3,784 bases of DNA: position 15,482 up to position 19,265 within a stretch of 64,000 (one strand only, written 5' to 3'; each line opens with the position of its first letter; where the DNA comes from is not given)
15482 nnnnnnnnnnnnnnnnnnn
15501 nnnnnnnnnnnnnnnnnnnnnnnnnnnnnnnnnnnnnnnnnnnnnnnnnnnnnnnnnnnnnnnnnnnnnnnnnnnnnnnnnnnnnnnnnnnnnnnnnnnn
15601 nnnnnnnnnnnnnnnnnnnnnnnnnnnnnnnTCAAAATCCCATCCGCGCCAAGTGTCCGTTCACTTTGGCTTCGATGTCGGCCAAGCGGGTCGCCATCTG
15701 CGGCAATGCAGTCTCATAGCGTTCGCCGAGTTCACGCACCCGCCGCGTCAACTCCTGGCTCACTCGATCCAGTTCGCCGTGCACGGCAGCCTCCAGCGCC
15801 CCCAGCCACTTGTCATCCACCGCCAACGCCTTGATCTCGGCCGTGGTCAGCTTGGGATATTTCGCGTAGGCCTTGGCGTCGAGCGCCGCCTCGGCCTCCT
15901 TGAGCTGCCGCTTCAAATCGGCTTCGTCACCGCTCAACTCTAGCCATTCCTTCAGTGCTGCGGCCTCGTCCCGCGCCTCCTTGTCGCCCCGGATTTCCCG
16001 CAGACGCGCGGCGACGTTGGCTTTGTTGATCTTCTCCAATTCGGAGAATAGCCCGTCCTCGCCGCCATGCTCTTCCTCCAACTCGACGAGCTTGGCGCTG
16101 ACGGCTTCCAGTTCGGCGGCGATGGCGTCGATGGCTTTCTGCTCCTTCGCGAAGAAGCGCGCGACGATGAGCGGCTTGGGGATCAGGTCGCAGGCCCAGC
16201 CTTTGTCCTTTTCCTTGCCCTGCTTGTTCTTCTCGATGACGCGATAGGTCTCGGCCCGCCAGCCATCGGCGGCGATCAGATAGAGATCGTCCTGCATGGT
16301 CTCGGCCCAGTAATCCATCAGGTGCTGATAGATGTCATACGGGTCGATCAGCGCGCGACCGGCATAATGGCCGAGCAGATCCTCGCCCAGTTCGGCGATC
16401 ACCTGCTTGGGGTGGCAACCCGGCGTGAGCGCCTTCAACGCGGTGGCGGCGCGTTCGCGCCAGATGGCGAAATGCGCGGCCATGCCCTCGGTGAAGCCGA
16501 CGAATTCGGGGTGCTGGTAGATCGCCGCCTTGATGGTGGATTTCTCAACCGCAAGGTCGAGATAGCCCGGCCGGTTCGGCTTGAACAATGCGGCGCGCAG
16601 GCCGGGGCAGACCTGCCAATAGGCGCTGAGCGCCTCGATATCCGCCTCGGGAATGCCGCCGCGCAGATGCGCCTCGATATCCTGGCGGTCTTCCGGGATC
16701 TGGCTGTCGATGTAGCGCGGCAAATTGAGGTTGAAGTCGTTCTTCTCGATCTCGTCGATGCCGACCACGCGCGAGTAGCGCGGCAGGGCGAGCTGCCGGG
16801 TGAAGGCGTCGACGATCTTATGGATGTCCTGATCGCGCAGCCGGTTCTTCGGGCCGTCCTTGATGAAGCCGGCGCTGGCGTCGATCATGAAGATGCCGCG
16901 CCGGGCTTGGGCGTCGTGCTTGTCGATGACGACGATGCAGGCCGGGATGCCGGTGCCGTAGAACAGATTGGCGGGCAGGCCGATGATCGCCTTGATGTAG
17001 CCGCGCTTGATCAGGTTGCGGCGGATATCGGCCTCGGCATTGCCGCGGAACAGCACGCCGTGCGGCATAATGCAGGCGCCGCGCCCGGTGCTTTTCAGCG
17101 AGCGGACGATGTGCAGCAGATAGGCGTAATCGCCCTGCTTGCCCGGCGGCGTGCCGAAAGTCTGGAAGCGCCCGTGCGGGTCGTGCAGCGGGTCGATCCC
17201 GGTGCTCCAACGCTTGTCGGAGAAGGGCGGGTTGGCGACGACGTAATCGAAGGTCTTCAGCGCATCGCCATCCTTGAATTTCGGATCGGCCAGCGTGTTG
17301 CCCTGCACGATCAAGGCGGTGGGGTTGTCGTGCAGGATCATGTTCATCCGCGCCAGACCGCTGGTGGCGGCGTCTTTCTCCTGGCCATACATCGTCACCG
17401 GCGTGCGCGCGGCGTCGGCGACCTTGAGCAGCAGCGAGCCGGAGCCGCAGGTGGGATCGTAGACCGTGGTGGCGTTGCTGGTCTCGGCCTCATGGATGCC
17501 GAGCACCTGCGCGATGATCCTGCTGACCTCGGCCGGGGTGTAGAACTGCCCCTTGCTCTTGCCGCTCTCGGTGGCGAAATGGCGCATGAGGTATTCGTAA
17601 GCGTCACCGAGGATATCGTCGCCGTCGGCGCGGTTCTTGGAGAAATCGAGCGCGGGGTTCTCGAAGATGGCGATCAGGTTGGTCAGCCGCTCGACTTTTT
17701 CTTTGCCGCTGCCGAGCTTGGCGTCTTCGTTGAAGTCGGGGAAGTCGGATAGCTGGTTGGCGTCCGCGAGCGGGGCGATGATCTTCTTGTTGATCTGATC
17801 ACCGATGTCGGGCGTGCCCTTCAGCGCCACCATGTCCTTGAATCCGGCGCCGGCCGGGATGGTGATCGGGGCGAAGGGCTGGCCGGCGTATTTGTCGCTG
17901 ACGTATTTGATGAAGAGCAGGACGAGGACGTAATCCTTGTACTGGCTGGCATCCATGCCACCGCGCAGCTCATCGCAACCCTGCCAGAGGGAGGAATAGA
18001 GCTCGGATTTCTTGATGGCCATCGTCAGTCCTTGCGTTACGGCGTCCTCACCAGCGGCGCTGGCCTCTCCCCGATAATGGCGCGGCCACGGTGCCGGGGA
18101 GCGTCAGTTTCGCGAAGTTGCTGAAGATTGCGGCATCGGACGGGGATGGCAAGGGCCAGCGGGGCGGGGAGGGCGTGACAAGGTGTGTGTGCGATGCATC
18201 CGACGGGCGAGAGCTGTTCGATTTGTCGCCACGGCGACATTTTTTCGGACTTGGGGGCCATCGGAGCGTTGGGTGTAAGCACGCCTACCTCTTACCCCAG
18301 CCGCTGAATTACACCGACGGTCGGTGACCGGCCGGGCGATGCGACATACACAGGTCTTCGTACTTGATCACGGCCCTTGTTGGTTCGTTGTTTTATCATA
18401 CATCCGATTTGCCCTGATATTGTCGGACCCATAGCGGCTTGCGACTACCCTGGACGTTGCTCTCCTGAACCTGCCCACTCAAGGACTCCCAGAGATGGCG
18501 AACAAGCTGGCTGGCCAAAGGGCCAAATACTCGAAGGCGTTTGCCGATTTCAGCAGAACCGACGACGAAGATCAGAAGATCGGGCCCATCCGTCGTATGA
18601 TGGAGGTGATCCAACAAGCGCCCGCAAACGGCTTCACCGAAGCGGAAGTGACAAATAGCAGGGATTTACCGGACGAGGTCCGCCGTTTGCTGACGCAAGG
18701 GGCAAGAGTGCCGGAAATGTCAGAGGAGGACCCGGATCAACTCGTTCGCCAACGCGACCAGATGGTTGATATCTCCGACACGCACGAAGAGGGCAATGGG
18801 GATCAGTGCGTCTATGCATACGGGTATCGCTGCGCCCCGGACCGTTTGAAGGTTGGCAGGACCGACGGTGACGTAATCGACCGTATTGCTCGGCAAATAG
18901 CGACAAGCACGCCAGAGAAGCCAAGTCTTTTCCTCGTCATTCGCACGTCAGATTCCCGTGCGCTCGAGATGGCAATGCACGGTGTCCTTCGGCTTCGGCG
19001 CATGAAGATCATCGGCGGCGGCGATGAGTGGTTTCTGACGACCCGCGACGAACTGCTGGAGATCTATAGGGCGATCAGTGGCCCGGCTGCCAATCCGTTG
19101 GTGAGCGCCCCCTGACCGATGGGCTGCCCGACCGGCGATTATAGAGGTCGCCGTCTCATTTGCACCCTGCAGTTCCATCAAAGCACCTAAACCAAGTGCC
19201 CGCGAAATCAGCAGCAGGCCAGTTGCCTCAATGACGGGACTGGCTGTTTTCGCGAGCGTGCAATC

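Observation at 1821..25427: Four same-orientation copies of a ~50-nt motif cut the island into three 7-8 kb cassettes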

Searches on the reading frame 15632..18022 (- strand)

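Call 9: search_protein_families(library=pfam, proteins=[window:15632-18022:-], max_evalue=0.001)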
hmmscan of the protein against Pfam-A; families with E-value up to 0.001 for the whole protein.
window:15632-18022:- (796 aa): 4 families
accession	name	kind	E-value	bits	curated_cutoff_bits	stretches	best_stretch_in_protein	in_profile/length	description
PF02384.22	N6_Mtase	-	4.3e-99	332.2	20.4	1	135-441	3-306/311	N-6 DNA Methylase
PF12161.14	HsdM_N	-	2.3e-13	51.4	24.5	1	10-120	3-135/135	HsdM N-terminal domain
PF07669.17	Eco57I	-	0.00043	20.9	25.3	1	245-349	59-165/171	Eco57I restriction-modification methylase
PF05175.20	MTS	-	0.00053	20.1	23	1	183-270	31-111/170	Methyltransferase small domain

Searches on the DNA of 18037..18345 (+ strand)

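Call 75: search_dna_similar(query=window:18037-18345:+, collection=plasmids, mode=distant, max_evalue=0.01, max_rows=10)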
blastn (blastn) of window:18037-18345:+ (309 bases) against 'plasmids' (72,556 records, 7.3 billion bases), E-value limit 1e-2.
No match.

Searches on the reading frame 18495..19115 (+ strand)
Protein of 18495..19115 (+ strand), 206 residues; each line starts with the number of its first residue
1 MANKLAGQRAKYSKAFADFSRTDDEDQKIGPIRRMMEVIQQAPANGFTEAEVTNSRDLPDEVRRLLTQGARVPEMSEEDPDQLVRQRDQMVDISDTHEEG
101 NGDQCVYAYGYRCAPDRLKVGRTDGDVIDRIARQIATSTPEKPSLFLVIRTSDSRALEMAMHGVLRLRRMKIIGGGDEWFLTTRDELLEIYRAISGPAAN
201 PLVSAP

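Call 13: search_protein_families(library=pfam, proteins=[window:18495-19115:+], max_evalue=0.01)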
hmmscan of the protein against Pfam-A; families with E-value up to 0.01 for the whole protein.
window:18495-19115:+ (206 aa): 2 families
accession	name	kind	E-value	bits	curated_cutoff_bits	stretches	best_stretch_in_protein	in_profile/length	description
PF13455.12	MUG113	-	7.7e-08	33.3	22.3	1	118-193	1-72/73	Meiotically up-regulated gene 113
PF10544.15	T5orf172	-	7.4e-07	30.1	20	1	105-194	2-100/101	T5orf172 domain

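Call 84: search_protein_families(library=padloc, proteins=[window:18495-19115:+], max_evalue=0.001)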
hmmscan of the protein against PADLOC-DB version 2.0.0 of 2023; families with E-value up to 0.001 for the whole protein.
window:18495-19115:+ (206 aa): 1 family
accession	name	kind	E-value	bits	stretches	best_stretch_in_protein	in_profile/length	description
PDLC05041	PDC-S57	-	5.8e-06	24.1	1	103-194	5-93/212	-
